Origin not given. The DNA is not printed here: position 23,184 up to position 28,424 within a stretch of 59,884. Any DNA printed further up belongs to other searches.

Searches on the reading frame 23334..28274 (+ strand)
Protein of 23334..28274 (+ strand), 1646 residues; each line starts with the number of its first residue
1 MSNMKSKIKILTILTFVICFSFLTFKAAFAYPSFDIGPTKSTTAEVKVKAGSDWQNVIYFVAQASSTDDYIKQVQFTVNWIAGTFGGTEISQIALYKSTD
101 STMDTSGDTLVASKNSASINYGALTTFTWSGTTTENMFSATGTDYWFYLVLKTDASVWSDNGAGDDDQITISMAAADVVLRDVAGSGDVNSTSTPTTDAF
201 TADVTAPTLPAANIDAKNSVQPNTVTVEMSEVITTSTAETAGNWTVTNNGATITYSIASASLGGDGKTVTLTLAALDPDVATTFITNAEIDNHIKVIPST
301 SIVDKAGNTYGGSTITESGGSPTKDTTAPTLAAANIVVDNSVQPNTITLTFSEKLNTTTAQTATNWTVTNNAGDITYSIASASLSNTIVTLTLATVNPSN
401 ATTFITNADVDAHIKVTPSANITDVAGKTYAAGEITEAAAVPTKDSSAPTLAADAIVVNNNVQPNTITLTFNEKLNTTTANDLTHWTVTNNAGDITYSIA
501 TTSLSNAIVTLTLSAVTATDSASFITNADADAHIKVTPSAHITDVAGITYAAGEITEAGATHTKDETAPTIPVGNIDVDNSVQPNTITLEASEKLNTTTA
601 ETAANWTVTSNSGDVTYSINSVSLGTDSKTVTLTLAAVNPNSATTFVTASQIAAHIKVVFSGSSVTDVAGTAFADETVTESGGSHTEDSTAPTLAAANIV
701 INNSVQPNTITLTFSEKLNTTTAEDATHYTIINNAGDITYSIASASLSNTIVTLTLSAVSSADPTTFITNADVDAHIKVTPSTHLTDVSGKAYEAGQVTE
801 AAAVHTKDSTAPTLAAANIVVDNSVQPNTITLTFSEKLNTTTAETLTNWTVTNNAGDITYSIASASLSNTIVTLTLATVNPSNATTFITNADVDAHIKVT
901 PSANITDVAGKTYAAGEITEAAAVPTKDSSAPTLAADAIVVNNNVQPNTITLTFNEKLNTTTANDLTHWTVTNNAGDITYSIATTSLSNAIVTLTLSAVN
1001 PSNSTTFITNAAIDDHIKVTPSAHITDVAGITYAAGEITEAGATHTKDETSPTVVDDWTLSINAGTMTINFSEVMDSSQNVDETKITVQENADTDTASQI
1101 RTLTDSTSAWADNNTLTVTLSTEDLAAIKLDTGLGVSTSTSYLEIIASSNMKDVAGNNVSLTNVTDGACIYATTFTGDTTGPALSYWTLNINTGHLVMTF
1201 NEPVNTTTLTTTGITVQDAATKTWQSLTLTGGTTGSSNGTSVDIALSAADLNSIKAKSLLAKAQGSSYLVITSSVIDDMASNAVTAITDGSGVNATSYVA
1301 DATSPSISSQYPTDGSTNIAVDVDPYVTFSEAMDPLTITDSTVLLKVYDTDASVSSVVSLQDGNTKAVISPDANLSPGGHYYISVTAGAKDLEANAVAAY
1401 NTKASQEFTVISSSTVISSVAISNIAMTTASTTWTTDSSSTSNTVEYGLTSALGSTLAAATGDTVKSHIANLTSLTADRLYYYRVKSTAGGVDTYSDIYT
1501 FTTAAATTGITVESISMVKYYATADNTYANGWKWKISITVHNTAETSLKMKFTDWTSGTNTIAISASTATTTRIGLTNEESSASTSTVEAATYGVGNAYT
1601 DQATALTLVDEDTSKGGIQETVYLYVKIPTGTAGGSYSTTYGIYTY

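Call 46: search_protein_families(library=pfam, proteins=[window:23334-28274:+], max_evalue=0.0001)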
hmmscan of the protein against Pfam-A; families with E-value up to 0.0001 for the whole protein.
window:23334-28274:+ (1646 aa): 4 families
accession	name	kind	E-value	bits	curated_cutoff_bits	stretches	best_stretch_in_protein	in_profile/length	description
PF13205.12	Big_5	-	1.7e-15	58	23.6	1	1301-1409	1-104/105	Bacterial Ig-like domain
PF16656.11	Pur_ac_phosph_N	-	5.9e-08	33.6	30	1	1420-1503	6-93/93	Purple acid Phosphatase, N-terminal domain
PF04234.18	CopC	-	2.6e-07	32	23.3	0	462-495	17-44/92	CopC domain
PF14173.11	ComGG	-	1.9e-05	25.4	25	0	833-882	27-75/95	ComG operon protein 7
